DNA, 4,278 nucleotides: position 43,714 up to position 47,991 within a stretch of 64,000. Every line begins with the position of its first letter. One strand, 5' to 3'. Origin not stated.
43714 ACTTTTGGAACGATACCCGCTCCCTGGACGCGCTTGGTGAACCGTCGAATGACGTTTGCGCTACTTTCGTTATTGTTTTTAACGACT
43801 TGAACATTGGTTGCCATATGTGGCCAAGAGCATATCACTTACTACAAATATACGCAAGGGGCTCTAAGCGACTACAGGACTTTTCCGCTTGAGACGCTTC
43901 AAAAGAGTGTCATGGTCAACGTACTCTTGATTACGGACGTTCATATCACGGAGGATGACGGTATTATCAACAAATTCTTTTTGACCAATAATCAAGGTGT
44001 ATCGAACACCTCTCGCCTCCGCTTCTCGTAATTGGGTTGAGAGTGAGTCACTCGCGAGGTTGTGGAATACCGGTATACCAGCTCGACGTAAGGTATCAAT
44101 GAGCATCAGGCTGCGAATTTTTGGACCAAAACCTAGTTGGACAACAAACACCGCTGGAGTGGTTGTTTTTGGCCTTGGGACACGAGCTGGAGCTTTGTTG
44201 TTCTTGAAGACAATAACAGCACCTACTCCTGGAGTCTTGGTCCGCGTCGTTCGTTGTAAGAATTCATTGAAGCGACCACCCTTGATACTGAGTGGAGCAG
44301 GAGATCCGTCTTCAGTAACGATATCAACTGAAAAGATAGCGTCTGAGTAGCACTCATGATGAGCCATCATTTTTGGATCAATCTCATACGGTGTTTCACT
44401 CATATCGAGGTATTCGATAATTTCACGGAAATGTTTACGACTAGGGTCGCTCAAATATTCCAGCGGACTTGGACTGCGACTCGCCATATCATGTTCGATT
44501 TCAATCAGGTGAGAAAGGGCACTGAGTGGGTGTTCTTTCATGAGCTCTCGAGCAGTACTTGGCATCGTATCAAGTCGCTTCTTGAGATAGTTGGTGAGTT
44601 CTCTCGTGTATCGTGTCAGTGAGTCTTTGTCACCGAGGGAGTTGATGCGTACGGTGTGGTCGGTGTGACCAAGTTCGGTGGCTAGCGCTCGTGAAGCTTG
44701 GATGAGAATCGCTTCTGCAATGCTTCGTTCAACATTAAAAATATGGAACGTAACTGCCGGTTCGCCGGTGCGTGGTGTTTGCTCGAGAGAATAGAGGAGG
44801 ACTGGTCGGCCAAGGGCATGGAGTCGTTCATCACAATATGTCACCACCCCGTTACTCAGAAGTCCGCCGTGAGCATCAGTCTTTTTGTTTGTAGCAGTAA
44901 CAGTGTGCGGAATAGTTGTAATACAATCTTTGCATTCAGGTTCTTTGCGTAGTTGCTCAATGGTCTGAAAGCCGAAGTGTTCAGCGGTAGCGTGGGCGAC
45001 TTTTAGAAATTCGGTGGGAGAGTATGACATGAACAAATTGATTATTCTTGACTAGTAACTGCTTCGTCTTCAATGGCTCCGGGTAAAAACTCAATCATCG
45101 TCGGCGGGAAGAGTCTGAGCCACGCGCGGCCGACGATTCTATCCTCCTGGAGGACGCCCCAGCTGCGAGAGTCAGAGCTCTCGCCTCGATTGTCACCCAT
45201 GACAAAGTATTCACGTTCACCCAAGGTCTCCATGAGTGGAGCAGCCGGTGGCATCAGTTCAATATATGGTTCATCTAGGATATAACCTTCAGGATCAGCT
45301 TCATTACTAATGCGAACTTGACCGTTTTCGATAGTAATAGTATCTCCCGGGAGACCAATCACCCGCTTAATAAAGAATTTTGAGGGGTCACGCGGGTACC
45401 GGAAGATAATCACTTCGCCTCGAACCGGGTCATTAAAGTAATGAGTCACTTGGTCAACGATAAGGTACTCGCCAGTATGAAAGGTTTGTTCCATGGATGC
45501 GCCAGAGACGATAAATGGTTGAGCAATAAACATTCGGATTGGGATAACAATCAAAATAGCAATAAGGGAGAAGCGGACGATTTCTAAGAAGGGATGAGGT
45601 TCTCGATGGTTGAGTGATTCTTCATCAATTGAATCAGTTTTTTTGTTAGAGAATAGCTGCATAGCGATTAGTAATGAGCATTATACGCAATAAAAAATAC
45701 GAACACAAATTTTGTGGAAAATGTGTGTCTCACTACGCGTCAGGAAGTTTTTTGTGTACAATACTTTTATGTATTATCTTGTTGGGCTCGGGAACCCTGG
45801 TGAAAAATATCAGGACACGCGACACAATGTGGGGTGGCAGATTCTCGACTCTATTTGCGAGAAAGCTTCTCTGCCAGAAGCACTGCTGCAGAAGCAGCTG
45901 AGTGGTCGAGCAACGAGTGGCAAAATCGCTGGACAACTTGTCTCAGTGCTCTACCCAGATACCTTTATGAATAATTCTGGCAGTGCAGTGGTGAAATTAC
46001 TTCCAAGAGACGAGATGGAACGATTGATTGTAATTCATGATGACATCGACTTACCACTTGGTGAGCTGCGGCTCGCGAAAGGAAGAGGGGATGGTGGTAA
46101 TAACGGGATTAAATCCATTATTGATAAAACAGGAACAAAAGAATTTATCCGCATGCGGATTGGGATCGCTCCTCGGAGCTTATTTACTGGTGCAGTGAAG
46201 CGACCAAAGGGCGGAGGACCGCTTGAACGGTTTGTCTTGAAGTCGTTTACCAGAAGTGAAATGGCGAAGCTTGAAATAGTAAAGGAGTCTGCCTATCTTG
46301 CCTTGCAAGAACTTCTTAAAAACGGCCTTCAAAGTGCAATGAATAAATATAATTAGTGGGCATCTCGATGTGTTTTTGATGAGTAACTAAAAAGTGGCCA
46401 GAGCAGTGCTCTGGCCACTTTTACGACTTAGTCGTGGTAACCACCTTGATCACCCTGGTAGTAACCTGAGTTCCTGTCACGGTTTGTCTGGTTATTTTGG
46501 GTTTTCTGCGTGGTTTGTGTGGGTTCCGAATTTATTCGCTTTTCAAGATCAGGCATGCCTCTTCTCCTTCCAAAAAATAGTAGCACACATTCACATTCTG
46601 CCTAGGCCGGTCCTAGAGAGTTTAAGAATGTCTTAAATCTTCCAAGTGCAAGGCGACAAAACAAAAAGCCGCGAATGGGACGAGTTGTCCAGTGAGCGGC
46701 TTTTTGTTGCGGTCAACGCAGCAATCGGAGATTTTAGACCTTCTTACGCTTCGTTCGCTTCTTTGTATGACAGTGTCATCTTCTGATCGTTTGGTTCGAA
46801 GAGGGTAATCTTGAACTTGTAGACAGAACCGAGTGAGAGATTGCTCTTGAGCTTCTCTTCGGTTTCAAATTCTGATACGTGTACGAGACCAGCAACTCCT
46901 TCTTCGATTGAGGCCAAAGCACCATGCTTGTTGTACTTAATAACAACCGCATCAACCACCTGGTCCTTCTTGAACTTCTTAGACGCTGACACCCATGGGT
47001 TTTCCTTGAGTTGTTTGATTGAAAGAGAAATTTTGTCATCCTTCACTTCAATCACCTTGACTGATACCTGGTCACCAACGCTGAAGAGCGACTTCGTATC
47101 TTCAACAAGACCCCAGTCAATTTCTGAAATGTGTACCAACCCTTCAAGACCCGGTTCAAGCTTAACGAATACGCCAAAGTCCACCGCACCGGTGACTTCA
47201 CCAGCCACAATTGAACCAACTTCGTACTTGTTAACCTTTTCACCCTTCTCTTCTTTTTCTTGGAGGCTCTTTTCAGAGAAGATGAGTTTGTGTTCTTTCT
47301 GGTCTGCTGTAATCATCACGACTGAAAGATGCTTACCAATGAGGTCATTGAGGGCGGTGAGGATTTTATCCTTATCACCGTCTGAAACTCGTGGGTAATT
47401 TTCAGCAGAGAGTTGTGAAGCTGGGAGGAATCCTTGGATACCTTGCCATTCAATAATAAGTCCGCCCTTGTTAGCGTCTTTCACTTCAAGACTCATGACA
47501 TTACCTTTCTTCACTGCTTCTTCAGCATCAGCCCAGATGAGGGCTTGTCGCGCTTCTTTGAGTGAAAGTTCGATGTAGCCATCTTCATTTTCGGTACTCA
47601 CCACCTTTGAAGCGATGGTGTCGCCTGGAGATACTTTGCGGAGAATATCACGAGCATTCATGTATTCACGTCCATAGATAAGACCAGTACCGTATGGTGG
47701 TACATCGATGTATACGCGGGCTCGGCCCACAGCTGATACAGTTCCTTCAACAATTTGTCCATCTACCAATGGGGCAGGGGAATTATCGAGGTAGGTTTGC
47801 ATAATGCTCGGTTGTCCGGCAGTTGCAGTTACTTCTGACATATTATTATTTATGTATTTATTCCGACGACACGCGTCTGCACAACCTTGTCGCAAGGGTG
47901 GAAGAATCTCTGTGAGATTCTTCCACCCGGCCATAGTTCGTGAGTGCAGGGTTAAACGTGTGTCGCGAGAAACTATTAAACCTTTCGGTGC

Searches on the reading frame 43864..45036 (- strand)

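Call 11: search_protein_families(library=pfam, proteins=[window:43864-45036:-])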
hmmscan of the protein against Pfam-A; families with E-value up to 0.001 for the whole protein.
window:43864-45036:- (390 aa): 1 family
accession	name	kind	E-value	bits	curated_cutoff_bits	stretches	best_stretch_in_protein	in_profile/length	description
PF03129.25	HGTP_anticodon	-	4e-11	43.3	21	1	312-384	21-93/94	Anticodon binding domain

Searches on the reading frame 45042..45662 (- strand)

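Call 11: search_protein_families(library=pfam, proteins=[window:45042-45662:-])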
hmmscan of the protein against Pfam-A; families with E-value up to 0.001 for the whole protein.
window:45042-45662:- (206 aa): 2 families
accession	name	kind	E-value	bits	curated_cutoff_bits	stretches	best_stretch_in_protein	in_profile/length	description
PF10502.14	Peptidase_S26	-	1e-43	149.7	22.9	1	27-184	3-167/168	Signal peptidase, peptidase S26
PF00717.28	Peptidase_S24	-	0.00036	20.7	23.3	1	52-111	40-91/116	Peptidase S24-like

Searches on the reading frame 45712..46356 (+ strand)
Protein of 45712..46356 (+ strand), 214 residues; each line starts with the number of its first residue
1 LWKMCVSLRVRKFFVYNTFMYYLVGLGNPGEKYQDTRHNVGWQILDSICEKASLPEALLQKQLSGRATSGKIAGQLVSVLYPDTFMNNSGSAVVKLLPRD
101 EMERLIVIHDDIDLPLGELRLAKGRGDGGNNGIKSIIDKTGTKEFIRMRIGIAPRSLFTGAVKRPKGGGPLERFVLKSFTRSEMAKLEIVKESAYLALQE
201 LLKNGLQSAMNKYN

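Call 11: search_protein_families(library=pfam, proteins=[window:45712-46356:+])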
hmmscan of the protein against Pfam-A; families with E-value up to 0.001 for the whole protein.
window:45712-46356:+ (214 aa): 1 family
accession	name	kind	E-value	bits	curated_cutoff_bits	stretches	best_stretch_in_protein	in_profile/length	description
PF01195.25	Pept_tRNA_hydro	-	6.8e-51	173.1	27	1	23-214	2-183/183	Peptidyl-tRNA hydrolase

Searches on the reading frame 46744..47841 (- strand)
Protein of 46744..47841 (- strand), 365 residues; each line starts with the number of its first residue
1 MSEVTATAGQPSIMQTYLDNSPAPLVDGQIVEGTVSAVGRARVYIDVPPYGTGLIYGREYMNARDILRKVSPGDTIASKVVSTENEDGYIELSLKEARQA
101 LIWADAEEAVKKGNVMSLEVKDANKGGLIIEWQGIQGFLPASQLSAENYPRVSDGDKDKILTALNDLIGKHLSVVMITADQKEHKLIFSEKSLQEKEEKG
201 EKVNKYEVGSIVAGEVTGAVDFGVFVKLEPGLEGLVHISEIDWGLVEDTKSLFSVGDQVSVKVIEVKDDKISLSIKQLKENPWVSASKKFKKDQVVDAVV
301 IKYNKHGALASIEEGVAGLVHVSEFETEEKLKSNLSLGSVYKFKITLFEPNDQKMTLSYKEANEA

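Call 11: search_protein_families(library=pfam, proteins=[window:46744-47841:-])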
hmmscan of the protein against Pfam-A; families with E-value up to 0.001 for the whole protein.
window:46744-47841:- (365 aa): 5 families
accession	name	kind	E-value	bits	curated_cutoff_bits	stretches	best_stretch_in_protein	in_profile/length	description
PF00575.29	S1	-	5.8e-42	142.4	22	4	205-276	1-74/74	S1 RNA binding domain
PF23459.1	S1_RRP5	-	1.1e-10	42.3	27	1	291-349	2-49/72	RRP5 S1 domain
PF21710.3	Spt6_S1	-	2.9e-07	31.1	27.5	0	200-275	8-84/91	Spt6, S1/OB domain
PF21543.3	CvfB_2nd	-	0.00029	21.1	27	0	255-276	53-75/76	Virulence regulatory factor CvfB, second domain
PF13509.12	S1_2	-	0.00066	20.2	21.8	0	208-245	1-38/61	S1 domain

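Call 14: find_related_loci(query=window:46744-47841:-, collection=genome_contigs, flank=6000)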
Query window:46744-47841:- (365 aa) in genome_contigs; peptide patterns used: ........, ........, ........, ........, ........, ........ (x = any residue, [..] = any of these).
599 stretches matched a pattern (row limit reached: there are more); 481 encode a relative of the query (tblastn E <= 1e-3); the best 80 are kept; 80 distinct loci.
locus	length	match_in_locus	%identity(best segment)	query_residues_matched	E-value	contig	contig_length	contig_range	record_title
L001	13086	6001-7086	87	1-364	0e+0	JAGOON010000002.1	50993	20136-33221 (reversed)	MAG: Candidatus Paceibacterota bacterium isolate Gw_Bodden_bin_22 Gw_Bodden_735_length_50993_cov_6.526737, whole genome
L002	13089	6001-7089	87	1-364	0e+0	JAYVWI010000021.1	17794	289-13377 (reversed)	MAG: Candidatus Paceibacterota bacterium isolate GL82_DN_metabat_113 GL82_DN_metabat_113_20, whole genome shotgun sequen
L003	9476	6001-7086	85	1-365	0e+0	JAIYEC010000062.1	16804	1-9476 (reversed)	MAG: bacterium isolate H1_MAG_00054 pond_H1_MAG_00054_000000000065, whole genome shotgun sequence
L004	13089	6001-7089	84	2-363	0e+0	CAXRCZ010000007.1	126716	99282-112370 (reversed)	MAG: Candidatus Paceibacteria bacterium isolate CJ05B_2.98 genome assembly, contig: k141_553596, whole genome shotgun se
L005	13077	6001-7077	85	3-365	0e+0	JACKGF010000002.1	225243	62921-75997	MAG: Candidatus Nomurabacteria bacterium isolate HK-STAS-PATE-27 HK-STAS-PATE-27_2, whole genome shotgun sequence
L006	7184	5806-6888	83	1-363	0e+0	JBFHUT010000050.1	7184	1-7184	MAG: Candidatus Paceibacteria bacterium isolate Mix_sand09.2021.07.G.23 k141_350954_length_7184_cov_11.0000, whole genom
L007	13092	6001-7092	84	3-363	0e+0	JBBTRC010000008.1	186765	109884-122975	MAG: Patescibacteria group bacterium isolate H41-bin044_1 H41_bin044_1_000000000008, whole genome shotgun sequence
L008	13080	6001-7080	83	1-365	0e+0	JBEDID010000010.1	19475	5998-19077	MAG: Candidatus Parcubacteria bacterium isolate NASQAN2015_010_A_bin.14 scaffold_000100, whole genome shotgun sequence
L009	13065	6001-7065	84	7-361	0e+0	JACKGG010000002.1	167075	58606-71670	MAG: Candidatus Nomurabacteria bacterium isolate HK-STAS-PATE-28 HK-STAS-PATE-28_2, whole genome shotgun sequence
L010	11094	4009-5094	82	1-363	0e+0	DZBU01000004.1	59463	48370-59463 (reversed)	MAG TPA_asm: Candidatus Elulimicrobium sp. isolate SulCav_PC08_66_47_31 SulCav_PC08-66_177_length_59463_cov_18.489513, w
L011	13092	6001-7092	81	1-365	0e+0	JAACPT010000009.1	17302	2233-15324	MAG: Candidatus Parcubacteria bacterium isolate CG_2015-02_43_9 CG_2015-02_curated_scaffold_2692, whole genome shotgun s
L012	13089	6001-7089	77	1-363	0e+0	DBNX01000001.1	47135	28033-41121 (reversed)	MAG TPA_asm: Patescibacteria group bacterium UBA661 UBA661_contig_962, whole genome shotgun sequence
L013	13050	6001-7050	84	14-363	0e+0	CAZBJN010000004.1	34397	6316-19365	MAG TPA_asm: uncultured Candidatus Saccharibacteria bacterium isolate SRP062349_co2_256 genome assembly, contig: NODE_72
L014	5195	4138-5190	85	13-363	0e+0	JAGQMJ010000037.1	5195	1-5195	MAG: Candidatus Kaiserbacteria bacterium isolate HKST-UBA39 NODE_37_length_5195_cov_7.371630, whole genome shotgun seque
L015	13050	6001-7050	84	14-363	0e+0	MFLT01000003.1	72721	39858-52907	MAG: Candidatus Kaiserbacteria bacterium RIFCSPLOWO2_01_FULL_45_25 rifcsplowo2_01_scaffold_1410, whole genome shotgun se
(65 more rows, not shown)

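Call 38: find_related_loci(query=window:46744-47841:-, collection=metagenome_contigs, flank=5000)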
Query window:46744-47841:- (365 aa) in metagenome_contigs; peptide patterns used: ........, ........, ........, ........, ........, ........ (x = any residue, [..] = any of these).
600 stretches matched a pattern (row limit reached: there are more); 422 encode a relative of the query (tblastn E <= 1e-3); the best 80 are kept; 80 distinct loci.
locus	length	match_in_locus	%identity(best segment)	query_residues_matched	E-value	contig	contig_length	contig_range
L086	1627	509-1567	90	13-365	0e+0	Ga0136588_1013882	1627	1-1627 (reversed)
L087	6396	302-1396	88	1-364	0e+0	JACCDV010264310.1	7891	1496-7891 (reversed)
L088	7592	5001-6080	86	3-365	0e+0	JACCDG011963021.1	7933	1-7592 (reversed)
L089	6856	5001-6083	86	1-364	0e+0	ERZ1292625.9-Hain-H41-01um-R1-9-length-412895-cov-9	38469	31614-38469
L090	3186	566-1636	85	9-365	0e+0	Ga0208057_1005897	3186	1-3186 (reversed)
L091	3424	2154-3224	85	9-365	0e+0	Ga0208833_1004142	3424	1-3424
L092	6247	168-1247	83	3-362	0e+0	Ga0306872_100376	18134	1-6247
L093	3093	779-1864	79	1-364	0e+0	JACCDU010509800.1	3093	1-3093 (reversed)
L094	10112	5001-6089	80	1-363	0e+0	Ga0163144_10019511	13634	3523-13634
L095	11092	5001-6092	81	1-365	0e+0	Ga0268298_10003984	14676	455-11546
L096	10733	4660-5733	83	6-363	0e+0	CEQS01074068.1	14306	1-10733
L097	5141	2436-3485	84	14-363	0e+0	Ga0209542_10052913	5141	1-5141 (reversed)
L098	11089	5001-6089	81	1-363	0e+0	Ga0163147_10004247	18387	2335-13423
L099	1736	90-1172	83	3-363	0e+0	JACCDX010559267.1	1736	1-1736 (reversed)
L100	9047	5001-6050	79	12-361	0e+0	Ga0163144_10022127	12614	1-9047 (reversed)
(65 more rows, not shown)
